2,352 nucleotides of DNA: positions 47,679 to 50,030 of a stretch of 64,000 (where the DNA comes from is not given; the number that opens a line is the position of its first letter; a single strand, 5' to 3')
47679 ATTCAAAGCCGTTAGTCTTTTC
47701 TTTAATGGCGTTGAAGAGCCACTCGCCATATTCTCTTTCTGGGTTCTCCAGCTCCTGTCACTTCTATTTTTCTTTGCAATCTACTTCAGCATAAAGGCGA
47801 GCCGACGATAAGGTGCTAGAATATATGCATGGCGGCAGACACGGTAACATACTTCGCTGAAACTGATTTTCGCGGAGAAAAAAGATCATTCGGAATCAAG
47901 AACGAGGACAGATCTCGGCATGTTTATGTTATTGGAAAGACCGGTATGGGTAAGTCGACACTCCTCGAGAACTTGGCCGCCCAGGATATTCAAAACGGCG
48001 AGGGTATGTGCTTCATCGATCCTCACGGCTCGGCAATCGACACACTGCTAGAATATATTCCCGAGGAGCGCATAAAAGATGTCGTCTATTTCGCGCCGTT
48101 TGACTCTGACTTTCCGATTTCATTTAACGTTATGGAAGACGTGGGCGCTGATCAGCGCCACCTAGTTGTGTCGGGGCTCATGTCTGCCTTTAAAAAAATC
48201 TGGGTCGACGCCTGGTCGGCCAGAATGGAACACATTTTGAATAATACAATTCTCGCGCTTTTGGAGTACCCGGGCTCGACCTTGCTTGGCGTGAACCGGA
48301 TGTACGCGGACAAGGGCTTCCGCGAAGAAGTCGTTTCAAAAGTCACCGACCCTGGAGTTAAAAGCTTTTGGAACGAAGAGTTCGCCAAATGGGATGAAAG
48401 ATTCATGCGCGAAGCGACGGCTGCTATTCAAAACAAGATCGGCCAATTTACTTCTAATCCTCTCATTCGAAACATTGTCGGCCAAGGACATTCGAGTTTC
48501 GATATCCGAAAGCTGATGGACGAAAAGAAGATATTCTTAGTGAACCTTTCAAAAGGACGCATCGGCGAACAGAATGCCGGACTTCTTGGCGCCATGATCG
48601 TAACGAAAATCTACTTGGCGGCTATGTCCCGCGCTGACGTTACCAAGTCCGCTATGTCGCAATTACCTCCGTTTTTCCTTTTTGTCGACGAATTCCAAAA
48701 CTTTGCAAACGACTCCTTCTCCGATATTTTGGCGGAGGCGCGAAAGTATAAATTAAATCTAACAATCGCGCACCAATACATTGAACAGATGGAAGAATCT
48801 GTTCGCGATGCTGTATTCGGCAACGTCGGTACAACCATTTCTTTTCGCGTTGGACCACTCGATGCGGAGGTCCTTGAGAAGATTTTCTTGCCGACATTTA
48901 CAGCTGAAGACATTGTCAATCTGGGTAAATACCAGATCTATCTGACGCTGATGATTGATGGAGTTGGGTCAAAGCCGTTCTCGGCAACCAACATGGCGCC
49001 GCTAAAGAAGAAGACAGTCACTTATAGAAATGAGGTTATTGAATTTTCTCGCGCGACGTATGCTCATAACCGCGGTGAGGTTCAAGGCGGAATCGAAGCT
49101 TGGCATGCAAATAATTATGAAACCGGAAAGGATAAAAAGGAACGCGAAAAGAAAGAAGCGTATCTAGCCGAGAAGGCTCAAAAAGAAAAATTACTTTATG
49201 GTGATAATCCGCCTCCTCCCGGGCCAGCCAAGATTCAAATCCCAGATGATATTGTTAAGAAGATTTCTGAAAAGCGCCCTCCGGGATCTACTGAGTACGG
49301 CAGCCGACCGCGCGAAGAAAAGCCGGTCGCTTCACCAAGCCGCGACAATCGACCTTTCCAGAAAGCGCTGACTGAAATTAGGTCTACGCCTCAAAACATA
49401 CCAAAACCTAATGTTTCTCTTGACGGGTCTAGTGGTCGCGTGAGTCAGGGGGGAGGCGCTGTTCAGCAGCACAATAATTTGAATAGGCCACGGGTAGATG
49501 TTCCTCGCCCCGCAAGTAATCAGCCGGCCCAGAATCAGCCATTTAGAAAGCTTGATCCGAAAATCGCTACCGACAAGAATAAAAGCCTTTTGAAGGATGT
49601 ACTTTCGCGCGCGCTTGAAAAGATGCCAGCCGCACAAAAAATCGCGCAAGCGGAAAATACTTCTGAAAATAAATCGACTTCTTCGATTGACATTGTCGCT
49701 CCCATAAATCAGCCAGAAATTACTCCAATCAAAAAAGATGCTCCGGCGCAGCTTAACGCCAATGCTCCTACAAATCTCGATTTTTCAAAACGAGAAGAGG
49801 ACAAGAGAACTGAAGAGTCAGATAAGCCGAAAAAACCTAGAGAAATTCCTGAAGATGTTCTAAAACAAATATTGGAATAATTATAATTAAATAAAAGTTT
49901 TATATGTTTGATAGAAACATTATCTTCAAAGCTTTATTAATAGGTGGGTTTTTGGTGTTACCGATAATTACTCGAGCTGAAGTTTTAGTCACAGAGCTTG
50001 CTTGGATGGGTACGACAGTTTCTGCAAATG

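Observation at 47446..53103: Soluble VirD4/TraG-like ATPase with a long disordered tail, next to an LTD surface protein and an ECF sigma/anti-sigma pair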

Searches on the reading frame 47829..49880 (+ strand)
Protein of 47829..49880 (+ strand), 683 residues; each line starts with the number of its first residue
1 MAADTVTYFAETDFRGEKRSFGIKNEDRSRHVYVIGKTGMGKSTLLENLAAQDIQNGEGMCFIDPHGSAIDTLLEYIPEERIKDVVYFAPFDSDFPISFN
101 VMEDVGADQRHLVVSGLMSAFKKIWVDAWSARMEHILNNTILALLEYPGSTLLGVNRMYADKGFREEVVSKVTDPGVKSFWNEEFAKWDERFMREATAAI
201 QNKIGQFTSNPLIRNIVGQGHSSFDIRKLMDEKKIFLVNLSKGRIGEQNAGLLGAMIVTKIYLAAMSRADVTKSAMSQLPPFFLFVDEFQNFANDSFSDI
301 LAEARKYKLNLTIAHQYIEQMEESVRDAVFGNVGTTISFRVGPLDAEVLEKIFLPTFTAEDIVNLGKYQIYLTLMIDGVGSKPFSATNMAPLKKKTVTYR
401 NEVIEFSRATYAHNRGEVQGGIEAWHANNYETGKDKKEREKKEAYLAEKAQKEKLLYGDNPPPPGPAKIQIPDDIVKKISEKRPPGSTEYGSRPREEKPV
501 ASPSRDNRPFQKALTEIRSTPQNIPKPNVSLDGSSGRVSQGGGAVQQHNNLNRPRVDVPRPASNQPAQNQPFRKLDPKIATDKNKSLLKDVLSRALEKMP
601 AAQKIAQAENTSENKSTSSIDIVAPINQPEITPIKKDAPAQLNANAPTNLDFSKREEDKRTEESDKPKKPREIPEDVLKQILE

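Call 3: search_protein_families(library=pfam, proteins=[window:47829-49880:+], max_evalue=0.01)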
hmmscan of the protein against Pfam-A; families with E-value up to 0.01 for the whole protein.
window:47829-49880:+ (683 aa): 9 families
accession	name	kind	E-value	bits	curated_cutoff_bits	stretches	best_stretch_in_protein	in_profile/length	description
PF12696.13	TraG-D_C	-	1.8e-06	28.3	22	1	281-350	1-73/126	TraM recognition site of TraD and TraG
PF10412.15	TrwB_AAD_bind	-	3.6e-06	26.6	20.5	1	26-340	12-309/387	Type IV secretion-system coupling protein DNA-binding domain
PF02534.20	T4SS-DNA_transf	-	3.8e-06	26.5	20.1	1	30-324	45-347/468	Type IV secretory system Conjugative DNA transfer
PF01935.23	DUF87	-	4.4e-06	27.4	23.2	1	25-249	19-210/220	Helicase HerA, central domain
PF13191.12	AAA_16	-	8.3e-05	23.6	32.6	1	26-64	21-57/167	AAA ATPase domain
PF13401.12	AAA_22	-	9.5e-05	23.2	27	1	29-75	5-52/130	AAA domain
PF25199.1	nSTAND_NTPase5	-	0.0018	18.6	34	0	24-80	36-93/145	Novel STAND NTPase 5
PF20720.3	nSTAND3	-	0.0046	17.1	27.2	0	28-88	16-71/155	Novel STAND NTPase 3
PF10662.15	PduV-EutP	-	0.005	17.1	21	0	30-94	2-65/143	Ethanolamine utilisation - propanediol utilisation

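Call 4: search_protein_families(library=ncbifam, proteins=[window:47829-49880:+], max_evalue=0.01)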
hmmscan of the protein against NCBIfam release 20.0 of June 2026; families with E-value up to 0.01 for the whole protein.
window:47829-49880:+ (683 aa): 10 families
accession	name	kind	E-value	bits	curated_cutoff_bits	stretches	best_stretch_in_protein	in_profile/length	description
TIGR03743.1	SXT_TraD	subfamily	9e-14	50.8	366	2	23-68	169-214/636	conjugative transfer system coupling protein TraD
NF045973.1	conju_CD1115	equivalog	4.1e-10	39.1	250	1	25-342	20-358/442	VirD4-like conjugal transfer protein, CD1115 family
TIGR03754.1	conj_TOL_TraD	equivalog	1.2e-09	37.3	647.55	1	20-69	171-220/643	type IV conjugative transfer system coupling protein TraD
TIGR00929.1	VirB4_CagE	subfamily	5.9e-06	24.8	643.1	1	29-66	437-475/792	VirB4 family type IV secretion/conjugal transfer ATPase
NF053655.1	CedD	equivalog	1.1e-05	24.3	600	1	20-76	212-268/527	DNA-translocating ATPase CedD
NF041447.1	TrbC_conju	equivalog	0.00047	18.7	800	0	6-66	106-166/685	F-type conjugative transfer protein TrbC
NF000355.4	ribo_prot_ABC_F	equivalog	0.0032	16.4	380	1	10-58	323-367/499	ribosomal protection-like ABC-F family protein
NF045975.1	VirB4_plasma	equivalog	0.0044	14.8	590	1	24-66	509-552/894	Mbov_0397 family ICE element conjugal transfer ATPase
TIGR03420.1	DnaA_homol_Hda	equivalog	0.0052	16.3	194.8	0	25-68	34-77/226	DnaA regulatory inactivator Hda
NF033849.1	ser_rich_anae_1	subfamily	0.0062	13.9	650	0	193-325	934-1078/1163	serine-rich protein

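Call 6: search_solved_structures(query=window:47829-49880:+, max_evalue=1, show_alignments=2)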
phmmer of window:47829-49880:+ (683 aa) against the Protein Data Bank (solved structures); distinct sequences matched with E-value up to 1: 16.
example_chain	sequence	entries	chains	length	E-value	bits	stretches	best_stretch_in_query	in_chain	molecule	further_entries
1gl6_A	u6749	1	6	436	0.0028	19.8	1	27-71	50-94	ATPASE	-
1e9r_A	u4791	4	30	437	0.0028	19.7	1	27-71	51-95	CONJUGAL TRANSFER PROTEIN TRWB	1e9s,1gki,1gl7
6sz9_A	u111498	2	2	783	0.023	16.7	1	5-68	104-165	IcmO (DotL)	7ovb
7zdr_C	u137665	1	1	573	0.28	13.1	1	27-69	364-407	ATP-binding/permease protein CydC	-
7zds_C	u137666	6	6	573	0.28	13.1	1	27-69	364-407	ATP-binding/permease protein CydC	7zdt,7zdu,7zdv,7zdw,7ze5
7zd5_C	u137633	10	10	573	0.28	13.1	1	27-69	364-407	ATP-binding/permease protein CydC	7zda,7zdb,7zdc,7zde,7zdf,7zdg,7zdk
9tby_C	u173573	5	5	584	0.29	13.1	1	27-69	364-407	Glutathione/L-cysteine transport system ATP-binding/permease protein CydC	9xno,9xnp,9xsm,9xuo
4p4s_B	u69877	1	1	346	0.33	12.9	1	18-169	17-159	Interferon-induced GTP-binding protein Mx1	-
4p4t_A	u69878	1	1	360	0.35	12.8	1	18-169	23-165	Interferon-induced GTP-binding protein Mx1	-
4p4u_A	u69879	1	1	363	0.37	12.8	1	18-169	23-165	Interferon-induced GTP-binding protein Mx1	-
2kjq_A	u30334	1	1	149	0.46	12.4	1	27-68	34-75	DnaA-related protein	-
4d2i_A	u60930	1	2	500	0.51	12.3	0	28-78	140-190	HERA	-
8ipt_C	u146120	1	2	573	0.69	11.8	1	27-69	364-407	ABC transporter, CydDC cysteine exporter (CydDC-E) family, permease/ATP-binding protein Cy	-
8ips_A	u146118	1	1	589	0.71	11.8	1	27-69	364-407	ABC transporter, CydDC cysteine exporter (CydDC-E) family, permease/ATP-binding protein Cy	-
5gtm_A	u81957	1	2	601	0.92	11.4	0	18-168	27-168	Interferon-induced GTP-binding protein Mx1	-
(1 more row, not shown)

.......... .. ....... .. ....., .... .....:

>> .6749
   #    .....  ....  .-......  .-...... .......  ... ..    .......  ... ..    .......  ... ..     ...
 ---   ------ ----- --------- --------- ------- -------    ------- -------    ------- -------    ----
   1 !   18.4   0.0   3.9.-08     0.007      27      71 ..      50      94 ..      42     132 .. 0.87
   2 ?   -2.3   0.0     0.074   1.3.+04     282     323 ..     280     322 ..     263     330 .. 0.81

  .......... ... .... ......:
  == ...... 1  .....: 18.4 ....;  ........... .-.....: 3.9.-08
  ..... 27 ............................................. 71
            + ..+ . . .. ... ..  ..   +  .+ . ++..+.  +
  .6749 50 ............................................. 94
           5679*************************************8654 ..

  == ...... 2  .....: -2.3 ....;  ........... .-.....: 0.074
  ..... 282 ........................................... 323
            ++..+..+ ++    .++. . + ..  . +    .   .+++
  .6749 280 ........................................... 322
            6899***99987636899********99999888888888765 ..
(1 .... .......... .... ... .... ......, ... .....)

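Call 15: find_related_loci(query=A1, collection=genome_contigs, flank=8000)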
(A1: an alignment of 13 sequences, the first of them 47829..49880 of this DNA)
Query A1 (683 aa) in genome_contigs; peptide patterns used: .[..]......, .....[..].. (x = any residue, [..] = any of these).
599 stretches matched a pattern (row limit reached: there are more); 587 encode a relative of the query (tblastn E <= 1e-3); the best 80 are kept; 80 distinct loci.
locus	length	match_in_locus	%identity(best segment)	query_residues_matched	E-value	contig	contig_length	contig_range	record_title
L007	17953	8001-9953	71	1-683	0e+0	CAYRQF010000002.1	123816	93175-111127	MAG TPA_asm: uncultured Candidatus Saccharibacteria bacterium isolate SRP286056_co2_43 genome assembly, contig: NODE_119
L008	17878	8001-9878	51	4-683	0e+0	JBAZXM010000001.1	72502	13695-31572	MAG: Candidatus Paceibacterota bacterium isolate SO_2017_GW1_56 NODE_2129_length_72502_cov_1.309997_OW334_2017, whole ge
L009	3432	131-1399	71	4-426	0e+0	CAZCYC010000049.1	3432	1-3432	MAG TPA_asm: uncultured Candidatus Saccharibacteria bacterium isolate SRP163575_co1_204 genome assembly, contig: NODE_59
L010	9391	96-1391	69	1-432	0e+0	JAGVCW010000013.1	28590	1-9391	MAG: Candidatus Paceibacterota bacterium isolate WC_11 c_000000011455, whole genome shotgun sequence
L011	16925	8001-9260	72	7-426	0e+0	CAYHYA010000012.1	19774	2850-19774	MAG TPA_asm: uncultured Candidatus Saccharibacteria bacterium isolate ERP119705_co17_149 genome assembly, contig: NODE_3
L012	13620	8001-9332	68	4-443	0e+0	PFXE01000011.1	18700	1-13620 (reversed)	MAG: Candidatus Zambryskibacteria bacterium CG_4_9_14_3_um_filter_40_16 CG_4_9_14_3_um_filter_150_scaffold_3311_c, whole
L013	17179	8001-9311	68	6-442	0e+0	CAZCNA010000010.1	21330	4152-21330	MAG TPA_asm: uncultured Candidatus Saccharibacteria bacterium isolate SRP220891_co5_247 genome assembly, contig: NODE_14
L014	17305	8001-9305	68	1-435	0e+0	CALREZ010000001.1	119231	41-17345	MAG: Candidatus Nomurabacteria bacterium isolate Ike-200m-9 genome assembly, contig: Ike-200-c45, whole genome shotgun s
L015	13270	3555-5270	55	4-597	0e+0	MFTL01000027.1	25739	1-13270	MAG: Candidatus Nomurabacteria bacterium RIFCSPHIGHO2_01_FULL_39_9 rifcsphigho2_01_scaffold_8009, whole genome shotgun s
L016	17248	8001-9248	72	4-419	0e+0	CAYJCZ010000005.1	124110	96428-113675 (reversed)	MAG TPA_asm: uncultured Candidatus Saccharibacteria bacterium isolate ERP123247_co1_110 genome assembly, contig: NODE_62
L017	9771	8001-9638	59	4-544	0e+0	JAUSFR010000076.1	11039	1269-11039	MAG: bacterium isolate E14_maxbin.342_sub E14_k141_189132, whole genome shotgun sequence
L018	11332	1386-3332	53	6-650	0e+0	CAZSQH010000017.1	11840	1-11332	MAG TPA_asm: uncultured Candidatus Saccharibacteria bacterium isolate SRP342105_co1_312 genome assembly, contig: NODE_74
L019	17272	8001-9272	72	3-426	0e+0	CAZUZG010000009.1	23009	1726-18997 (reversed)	MAG TPA_asm: uncultured Candidatus Saccharibacteria bacterium isolate SRP269290_co1_795 genome assembly, contig: NODE_25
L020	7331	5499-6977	62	6-494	0e+0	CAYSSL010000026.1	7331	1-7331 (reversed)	MAG TPA_asm: uncultured Candidatus Saccharibacteria bacterium isolate SRP286056_co2_136 genome assembly, contig: NODE_17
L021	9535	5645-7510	52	6-683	0e+0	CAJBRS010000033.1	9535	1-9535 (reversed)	uncultured bacterium isolate I-1_bin-176 genome assembly, contig: bin-176:033/133, whole genome shotgun sequence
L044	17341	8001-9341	68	6-452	0e+0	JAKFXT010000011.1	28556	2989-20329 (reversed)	MAG: Patescibacteria group bacterium isolate ND4_Bin_14 ND4_0000060, whole genome shotgun sequence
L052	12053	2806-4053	71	4-419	0e+0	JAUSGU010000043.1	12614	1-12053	MAG: bacterium isolate E14_metabat.bin.148 E14_k141_112429, whole genome shotgun sequence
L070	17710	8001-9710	55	1-597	0e+0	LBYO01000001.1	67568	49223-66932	MAG: Parcubacteria group bacterium GW2011_GWA1_40_21 UT90_C0001, whole genome shotgun sequence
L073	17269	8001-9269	70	4-425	0e+0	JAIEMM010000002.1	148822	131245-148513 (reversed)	MAG: Patescibacteria group bacterium isolate co.spades.CONCOCT.2.5kb_058 c_000000000003, whole genome shotgun sequence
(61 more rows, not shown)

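Call 42: predict_structure(alignment_id=A2)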
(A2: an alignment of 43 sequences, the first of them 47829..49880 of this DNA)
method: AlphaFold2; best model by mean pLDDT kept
length: 683 residues; sequences in the alignment: 43
mean_pLDDT: 74.4   pTM: 0.66
mean pLDDT of the five models: 74.4, 70.7, 68.3, 67.8, 65.9
residues with pLDDT >= 90: 282; 70-90: 203; 50-70: 31; < 50: 167
segments of 3 or more residues with pLDDT < 50: 482-575, 598-669
pLDDT, mean of each block of 10 residues (from residue 1): 85 87 82 90 93 94 93 96 97 94 92 91 90 93 95 92 93 94 85 82 89 92 95 96 90 93 89 88 92 79 81 87 83 86 92 93 93 88 93 92 97 94 85 82 89 80 56 71 42 35 36 34 34 28 29 31 33 47 80 65 33 31 33 34 32 30 41 67 69
secondary structure, 60 per line:
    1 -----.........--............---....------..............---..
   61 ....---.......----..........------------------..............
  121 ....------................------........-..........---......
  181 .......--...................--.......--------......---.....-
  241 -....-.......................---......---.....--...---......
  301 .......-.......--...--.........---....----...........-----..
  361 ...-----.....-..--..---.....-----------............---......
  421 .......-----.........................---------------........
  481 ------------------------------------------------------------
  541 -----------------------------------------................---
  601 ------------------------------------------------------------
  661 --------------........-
elements in order (helices of 4 or more, strands of 3 or more residues): E6-14 E17-24 H25-28 E32-35 H42-55 E59-64 H68-74 H79-84 E85-88 H107-124 H131-146 H153-160 H162-171 H175-187 H190-208 H211-217 H226-231 E235-239 H242-245 H247-269 H273-278 E282-286 H295-307 E309-315 H323-331 E335-338 H343-353 H359-363 E369-373 E384-388 H400-411 H415-427 H433-457 H473-480 H582-597 H675-682

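Call 44: fold_search(model_id=the predicted structure, library=pdb)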
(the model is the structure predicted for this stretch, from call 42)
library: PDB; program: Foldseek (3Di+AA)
matches with E <= 10: 1157; with E <= 0.001: 104
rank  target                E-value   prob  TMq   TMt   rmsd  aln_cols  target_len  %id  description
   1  9x1m_A                2.5e-12  1.00  0.33  0.38  18.0       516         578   17  The cryo-EM structure of HerA-NurA complex with AMPPNP and dsDNA from Thermococcus kodakarensis (released 2026-02-04)
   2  1e9s_L                3.7e-12  1.00  0.40  0.61   5.7       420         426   14  Bacterial conjugative coupling protein TrwBdeltaN70. Unbound monoclinic form. (released 2001-02-06)
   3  1e9s_I                4.1e-12  1.00  0.39  0.60   5.4       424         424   14  Bacterial conjugative coupling protein TrwBdeltaN70. Unbound monoclinic form. (released 2001-02-06)
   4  4d2i_A                4.1e-12  1.00  0.34  0.48   9.1       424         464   14  Crystal structure of the HerA hexameric DNA translocase from Sulfolobus solfataricus bound to AMP-PNP (released 2014-12-03)
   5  1e9s_F                4.6e-12  1.00  0.40  0.62   6.1       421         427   15  Bacterial conjugative coupling protein TrwBdeltaN70. Unbound monoclinic form. (released 2001-02-06)
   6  1e9s_J                4.8e-12  1.00  0.40  0.61   5.2       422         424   15  Bacterial conjugative coupling protein TrwBdeltaN70. Unbound monoclinic form. (released 2001-02-06)
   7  4d2i_B                5.1e-12  1.00  0.35  0.49   7.7       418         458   14  Crystal structure of the HerA hexameric DNA translocase from Sulfolobus solfataricus bound to AMP-PNP (released 2014-12-03)
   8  1e9s_A                6.6e-12  1.00  0.40  0.61   5.6       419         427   14  Bacterial conjugative coupling protein TrwBdeltaN70. Unbound monoclinic form. (released 2001-02-06)
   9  1e9s_B                8.5e-12  1.00  0.42  0.64   4.7       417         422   15  Bacterial conjugative coupling protein TrwBdeltaN70. Unbound monoclinic form. (released 2001-02-06)
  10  1e9s_K                9.0e-12  1.00  0.39  0.60   6.3       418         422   16  Bacterial conjugative coupling protein TrwBdeltaN70. Unbound monoclinic form. (released 2001-02-06)
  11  1e9s_D                9.4e-12  1.00  0.40  0.62   5.3       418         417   15  Bacterial conjugative coupling protein TrwBdeltaN70. Unbound monoclinic form. (released 2001-02-06)
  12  1e9s_M                1.2e-11  1.00  0.40  0.60   5.8       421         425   14  Bacterial conjugative coupling protein TrwBdeltaN70. Unbound monoclinic form. (released 2001-02-06)
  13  6sz9_A                1.2e-11  1.00  0.39  0.53  12.3       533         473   14  Type IV Coupling Complex (T4CC) from L. pneumophila. (released 2020-05-13)
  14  1e9r_G                1.4e-11  1.00  0.41  0.63   5.0       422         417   14  Bacterial conjugative coupling protein TrwBdeltaN70. Trigonal form in complex with sulphate. (released 2001-02-06)
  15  1e9s_G                1.4e-11  1.00  0.40  0.61   5.8       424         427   14  Bacterial conjugative coupling protein TrwBdeltaN70. Unbound monoclinic form. (released 2001-02-06)
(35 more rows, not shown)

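Call 61: search_solved_structures(query=A2, max_evalue=0.01)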
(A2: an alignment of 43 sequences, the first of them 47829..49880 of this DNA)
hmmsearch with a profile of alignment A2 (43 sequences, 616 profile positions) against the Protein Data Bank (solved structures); distinct sequences matched with E-value up to 0.01: 2.
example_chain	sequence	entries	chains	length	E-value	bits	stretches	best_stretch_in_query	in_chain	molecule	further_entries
1gl6_A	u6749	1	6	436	6.6e-05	25.1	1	30-71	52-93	ATPASE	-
1e9r_A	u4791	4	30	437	6.6e-05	25.1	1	30-71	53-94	CONJUGAL TRANSFER PROTEIN TRWB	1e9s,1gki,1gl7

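Call 62: search_protein_families(library=padloc, proteins=[window:47829-49880:+], max_evalue=0.01)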
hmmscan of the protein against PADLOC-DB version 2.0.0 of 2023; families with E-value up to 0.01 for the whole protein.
window:47829-49880:+ (683 aa): 4 families
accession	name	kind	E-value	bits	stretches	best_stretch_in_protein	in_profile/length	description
PDLC04140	mad8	-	3.9e-17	60.7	1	27-371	24-285/314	mads_8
PDLC04103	HerA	-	1.6e-09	34.7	2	29-68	172-211/579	-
PDLC01055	HerA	-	0.0013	15.6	1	29-58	157-186/532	Type III coevolved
PDLC04105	HerA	-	0.0018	14.9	0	29-68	166-206/576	-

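Call 96: search_protein_families(library=pfam, proteins=[L052:773-2017:+, L073:12291-13412:+, L044:5732-6421:+, L070:4904-6208:+], max_evalue=0.001)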
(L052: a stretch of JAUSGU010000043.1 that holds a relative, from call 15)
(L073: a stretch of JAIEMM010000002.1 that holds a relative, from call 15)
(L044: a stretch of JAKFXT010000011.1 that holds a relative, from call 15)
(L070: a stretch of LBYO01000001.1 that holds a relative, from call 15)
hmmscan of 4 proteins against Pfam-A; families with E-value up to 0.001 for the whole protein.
L052:773-2017:+ (414 aa): 2 families
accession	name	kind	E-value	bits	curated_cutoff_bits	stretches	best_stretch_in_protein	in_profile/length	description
PF13200.12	DUF4015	-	1.2e-88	297.7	27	1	74-405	1-313/313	Putative glycosyl hydrolase domain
PF10480.15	ICAP-1_inte_bdg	-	0.00017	22.1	25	1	104-162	91-150/200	Beta-1 integrin binding protein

L073:12291-13412:+ (373 aa): 5 families
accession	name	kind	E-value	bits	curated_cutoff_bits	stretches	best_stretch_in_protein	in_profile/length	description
PF00534.26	Glycos_transf_1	-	8.6e-37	126.7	26.4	1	186-351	3-170/172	Glycosyl transferases group 1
PF13692.12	Glyco_trans_1_4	-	4.1e-29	102.1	27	1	199-339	2-142/142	Glycosyl transferases group 1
PF13579.12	Glyco_trans_4_4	-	4.2e-10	40.6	29.7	1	32-172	36-155/158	Glycosyl transferase 4-like domain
PF13439.12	Glyco_transf_4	-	6.2e-09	36.5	28.5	1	36-173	41-163/170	Glycosyltransferase Family 4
PF20706.3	GT4-conflict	-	2.7e-05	23.8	26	1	136-366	138-385/385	Family 4 Glycosyltransferase in conflict systems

L044:5732-6421:+ (229 aa): 1 family
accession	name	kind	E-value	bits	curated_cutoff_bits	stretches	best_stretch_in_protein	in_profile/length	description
PF00590.25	TP_methylase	-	3.5e-36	125.6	27.8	1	3-204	1-208/212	Tetrapyrrole (Corrin/Porphyrin) Methylases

L070:4904-6208:+ (434 aa): 3 families
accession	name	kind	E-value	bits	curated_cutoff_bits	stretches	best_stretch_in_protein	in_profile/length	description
PF08245.18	Mur_ligase_M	-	3.7e-24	86.2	24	1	115-246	1-151/200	Mur ligase middle domain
PF02875.26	Mur_ligase_C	-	1.3e-23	84.6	28.4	1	289-420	1-127/127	Mur ligase, glutamate ligase domain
PF01225.30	Mur_ligase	-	1.5e-23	83.4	21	1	12-111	2-95/95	Mur ligase family, catalytic domain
